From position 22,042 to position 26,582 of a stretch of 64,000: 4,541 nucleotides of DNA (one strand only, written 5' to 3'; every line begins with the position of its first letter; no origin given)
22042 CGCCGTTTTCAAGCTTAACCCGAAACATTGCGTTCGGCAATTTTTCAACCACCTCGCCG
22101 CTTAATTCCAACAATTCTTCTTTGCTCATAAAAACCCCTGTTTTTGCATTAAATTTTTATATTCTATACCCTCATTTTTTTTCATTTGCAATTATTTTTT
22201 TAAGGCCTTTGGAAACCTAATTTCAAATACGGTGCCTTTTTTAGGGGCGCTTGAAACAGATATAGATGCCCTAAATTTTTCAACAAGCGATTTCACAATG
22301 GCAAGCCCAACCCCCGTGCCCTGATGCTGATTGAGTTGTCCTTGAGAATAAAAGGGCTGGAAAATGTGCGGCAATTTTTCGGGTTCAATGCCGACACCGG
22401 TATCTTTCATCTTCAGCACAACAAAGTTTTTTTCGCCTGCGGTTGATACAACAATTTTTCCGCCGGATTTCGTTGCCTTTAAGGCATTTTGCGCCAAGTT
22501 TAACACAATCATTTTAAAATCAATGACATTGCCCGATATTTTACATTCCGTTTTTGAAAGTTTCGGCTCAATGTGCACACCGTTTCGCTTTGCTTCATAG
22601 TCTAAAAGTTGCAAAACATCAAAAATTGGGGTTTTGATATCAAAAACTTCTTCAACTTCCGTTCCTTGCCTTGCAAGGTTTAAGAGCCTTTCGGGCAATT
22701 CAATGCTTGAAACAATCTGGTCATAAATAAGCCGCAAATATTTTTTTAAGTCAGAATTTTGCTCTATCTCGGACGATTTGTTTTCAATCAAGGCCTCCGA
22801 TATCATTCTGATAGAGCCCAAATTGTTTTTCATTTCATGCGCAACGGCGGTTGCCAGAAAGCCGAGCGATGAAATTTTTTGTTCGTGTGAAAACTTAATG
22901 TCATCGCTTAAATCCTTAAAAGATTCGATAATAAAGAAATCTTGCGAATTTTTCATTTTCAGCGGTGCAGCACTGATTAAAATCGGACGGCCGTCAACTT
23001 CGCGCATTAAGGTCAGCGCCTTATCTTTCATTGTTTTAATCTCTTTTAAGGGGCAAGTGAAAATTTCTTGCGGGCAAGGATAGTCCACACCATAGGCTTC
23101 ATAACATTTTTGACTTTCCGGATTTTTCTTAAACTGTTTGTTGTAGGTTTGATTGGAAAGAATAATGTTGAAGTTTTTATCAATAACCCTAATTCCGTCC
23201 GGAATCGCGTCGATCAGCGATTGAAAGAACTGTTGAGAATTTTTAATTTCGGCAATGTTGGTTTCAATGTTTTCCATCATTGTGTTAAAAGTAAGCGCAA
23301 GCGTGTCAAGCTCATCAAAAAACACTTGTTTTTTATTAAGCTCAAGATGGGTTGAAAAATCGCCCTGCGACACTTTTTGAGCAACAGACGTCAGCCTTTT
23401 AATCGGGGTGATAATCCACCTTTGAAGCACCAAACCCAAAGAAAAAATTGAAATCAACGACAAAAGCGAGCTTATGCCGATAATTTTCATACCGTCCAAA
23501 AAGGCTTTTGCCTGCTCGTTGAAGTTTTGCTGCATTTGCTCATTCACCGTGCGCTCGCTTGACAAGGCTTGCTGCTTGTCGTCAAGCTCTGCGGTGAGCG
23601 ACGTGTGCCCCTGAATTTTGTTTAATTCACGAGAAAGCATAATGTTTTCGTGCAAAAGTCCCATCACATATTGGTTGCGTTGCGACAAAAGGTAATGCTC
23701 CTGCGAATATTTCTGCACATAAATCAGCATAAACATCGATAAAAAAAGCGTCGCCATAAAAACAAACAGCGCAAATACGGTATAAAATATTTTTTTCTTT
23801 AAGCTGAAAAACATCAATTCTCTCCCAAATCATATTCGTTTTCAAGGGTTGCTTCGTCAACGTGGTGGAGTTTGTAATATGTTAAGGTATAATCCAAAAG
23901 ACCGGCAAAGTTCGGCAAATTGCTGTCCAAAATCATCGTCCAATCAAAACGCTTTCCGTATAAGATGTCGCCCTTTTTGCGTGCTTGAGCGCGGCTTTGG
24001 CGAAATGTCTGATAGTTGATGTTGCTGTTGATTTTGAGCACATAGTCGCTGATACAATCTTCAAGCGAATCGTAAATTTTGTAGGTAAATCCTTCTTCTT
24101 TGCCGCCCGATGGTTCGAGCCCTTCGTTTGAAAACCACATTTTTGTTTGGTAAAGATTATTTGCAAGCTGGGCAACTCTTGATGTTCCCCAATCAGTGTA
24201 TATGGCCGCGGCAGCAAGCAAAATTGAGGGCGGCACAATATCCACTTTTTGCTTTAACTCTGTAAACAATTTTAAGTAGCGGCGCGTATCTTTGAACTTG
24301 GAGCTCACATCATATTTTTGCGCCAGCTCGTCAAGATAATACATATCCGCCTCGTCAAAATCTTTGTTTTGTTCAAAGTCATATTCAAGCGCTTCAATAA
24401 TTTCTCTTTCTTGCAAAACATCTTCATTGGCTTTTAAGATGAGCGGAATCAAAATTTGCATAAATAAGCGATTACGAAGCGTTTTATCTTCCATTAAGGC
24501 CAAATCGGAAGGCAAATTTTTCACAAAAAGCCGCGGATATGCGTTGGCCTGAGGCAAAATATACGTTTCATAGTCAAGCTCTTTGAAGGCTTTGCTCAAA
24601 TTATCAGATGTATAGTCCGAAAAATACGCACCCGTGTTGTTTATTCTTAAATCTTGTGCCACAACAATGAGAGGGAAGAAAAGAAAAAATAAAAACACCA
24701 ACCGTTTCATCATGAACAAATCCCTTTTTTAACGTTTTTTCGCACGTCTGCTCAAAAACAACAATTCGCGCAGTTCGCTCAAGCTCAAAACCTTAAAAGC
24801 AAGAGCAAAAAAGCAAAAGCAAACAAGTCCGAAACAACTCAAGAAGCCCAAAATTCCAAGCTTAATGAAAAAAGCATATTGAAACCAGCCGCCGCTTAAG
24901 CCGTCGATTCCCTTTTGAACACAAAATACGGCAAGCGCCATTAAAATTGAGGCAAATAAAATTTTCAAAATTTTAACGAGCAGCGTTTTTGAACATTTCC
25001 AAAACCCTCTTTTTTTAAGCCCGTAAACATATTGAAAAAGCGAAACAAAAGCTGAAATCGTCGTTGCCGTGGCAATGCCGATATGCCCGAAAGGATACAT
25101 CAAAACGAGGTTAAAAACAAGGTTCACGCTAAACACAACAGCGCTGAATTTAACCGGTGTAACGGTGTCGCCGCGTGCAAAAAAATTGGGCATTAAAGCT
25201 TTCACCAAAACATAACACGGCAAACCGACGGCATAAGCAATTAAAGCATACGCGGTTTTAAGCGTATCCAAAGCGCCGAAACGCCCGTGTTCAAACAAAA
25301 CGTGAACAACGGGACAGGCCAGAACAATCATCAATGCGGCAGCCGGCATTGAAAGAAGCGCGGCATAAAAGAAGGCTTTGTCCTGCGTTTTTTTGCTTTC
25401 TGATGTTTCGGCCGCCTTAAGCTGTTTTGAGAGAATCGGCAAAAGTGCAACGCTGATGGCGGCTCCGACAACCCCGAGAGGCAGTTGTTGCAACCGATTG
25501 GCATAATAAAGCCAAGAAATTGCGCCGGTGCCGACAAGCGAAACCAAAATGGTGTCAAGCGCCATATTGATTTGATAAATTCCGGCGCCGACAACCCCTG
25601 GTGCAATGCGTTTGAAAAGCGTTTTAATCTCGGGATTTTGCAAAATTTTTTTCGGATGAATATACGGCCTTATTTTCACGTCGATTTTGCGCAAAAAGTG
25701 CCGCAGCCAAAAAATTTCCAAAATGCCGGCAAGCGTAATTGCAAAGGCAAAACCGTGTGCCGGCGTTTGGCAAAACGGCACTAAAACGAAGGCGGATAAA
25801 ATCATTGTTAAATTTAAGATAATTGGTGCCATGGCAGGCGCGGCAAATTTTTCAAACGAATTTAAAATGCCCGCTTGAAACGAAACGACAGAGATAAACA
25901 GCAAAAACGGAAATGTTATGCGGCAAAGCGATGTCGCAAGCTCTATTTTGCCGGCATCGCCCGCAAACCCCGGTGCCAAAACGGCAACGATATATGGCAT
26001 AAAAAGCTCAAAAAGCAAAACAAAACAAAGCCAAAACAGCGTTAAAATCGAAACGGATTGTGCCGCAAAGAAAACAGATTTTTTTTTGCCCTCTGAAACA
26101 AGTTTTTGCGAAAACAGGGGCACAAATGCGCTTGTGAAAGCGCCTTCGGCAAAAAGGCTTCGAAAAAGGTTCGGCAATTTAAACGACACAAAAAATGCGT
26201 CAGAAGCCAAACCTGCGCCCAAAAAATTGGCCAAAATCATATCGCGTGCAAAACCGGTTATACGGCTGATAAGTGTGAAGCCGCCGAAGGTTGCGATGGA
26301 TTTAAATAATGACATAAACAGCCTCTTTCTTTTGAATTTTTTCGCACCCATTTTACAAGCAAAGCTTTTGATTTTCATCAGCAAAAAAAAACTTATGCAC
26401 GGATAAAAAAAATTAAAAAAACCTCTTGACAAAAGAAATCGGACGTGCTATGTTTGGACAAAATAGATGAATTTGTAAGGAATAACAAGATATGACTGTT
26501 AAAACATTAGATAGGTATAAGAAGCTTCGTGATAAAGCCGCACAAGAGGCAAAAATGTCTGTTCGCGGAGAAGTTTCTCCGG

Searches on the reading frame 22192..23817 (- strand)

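Call 7: search_protein_families(library=ncbifam, proteins=[window:22192-23817:-], max_evalue=0.00001)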
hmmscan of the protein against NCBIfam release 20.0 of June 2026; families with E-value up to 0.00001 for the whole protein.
window:22192-23817:- (541 aa): 82 families (the best 25 are shown)
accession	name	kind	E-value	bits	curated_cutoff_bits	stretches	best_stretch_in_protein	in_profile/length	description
NF046044.1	PnpS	equivalog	1.6e-49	169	400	1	138-536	1-390/390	two-component system histidine kinase PnpS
NF008468.0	PRK11360.1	equivalog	5.8e-44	150.5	646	1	184-538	256-609/616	two-component system sensor histidine kinase AtoS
NF033092.0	HK_WalK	equivalog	1.9e-41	142.4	725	1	89-536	159-593/594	cell wall metabolism sensor histidine kinase WalK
TIGR02966.1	phoR_proteo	equivalog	1.7e-35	122.6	334.2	1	194-535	4-333/333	phosphate regulon sensor histidine kinase PhoR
NF010411.0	PRK13837.1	equivalog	3e-33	114.8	647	1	310-538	442-676/828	two-component system VirA-like sensor kinase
NF007688.0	PRK10364.1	equivalog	2.7e-32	112.1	479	1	298-540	222-454/460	two-component system sensor histidine kinase ZraS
NF045911.1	TCSHisKinNblS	equivalog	5.3e-30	104.3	1000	1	114-531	183-614/621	two-component system sensor histidine kinase NblS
NF047874.1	MASE3_PAS_HK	subfamily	5.9e-30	104.6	560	1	436-538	522-626/655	MASE3 domain-containing sensor histidine kinase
NF008312.0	PRK11100.1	equivalog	2.4e-28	99.2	356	1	324-538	262-475/477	two-component system sensor histidine kinase CreC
NF053867.1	SprKinKinDBac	equivalog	2.5e-28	98.8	775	1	312-538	280-498/500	sporulation kinase KinD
TIGR01386.1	cztS_silS_copS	subfamily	7.8e-28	97.6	292.55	1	399-536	322-457/457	heavy metal sensor histidine kinase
NF007004.0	PRK09467.1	equivalog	8.1e-28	97.4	415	1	296-538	214-437/440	two-component system sensor histidine kinase EnvZ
NF041735.1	hist_kin_RppB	equivalog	3e-27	95.5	400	1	323-536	221-438/438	two-component system sensor histidine kinase RppB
NF040691.1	MtrAB_MtrB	equivalog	3.5e-27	95.6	450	2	324-538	277-493/507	MtrAB system histidine kinase MtrB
TIGR02956.1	TMAO_torS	equivalog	2.9e-26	91.9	676.5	1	389-536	534-681/967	TMAO reductase system sensor histidine kinase/response regulator TorS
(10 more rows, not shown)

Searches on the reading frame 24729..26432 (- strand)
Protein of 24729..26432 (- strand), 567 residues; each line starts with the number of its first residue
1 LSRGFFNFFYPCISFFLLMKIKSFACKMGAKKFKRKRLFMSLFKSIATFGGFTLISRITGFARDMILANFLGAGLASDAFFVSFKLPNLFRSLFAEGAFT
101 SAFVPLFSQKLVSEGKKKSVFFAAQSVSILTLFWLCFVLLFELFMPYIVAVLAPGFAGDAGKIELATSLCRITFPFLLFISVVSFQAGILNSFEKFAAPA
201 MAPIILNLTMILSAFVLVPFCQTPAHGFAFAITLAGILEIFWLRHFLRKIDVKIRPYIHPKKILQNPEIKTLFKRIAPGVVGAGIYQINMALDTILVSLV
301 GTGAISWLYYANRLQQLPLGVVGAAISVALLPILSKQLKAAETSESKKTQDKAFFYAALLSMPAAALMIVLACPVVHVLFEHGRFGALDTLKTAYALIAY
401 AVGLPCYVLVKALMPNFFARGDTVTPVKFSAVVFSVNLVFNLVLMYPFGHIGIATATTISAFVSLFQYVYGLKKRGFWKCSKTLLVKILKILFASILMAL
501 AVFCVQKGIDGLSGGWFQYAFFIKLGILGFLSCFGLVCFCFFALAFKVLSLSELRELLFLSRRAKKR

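Call 7: search_protein_families(library=ncbifam, proteins=[window:24729-26432:-], max_evalue=0.00001)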
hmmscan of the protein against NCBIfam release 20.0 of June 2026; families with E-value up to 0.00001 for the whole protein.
window:24729-26432:- (567 aa): 1 family
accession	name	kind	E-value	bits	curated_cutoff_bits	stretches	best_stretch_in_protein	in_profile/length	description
TIGR01695.1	murJ_mviN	equivalog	7.8e-117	391.1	235.55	1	41-554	1-501/506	murein biosynthesis integral membrane protein MurJ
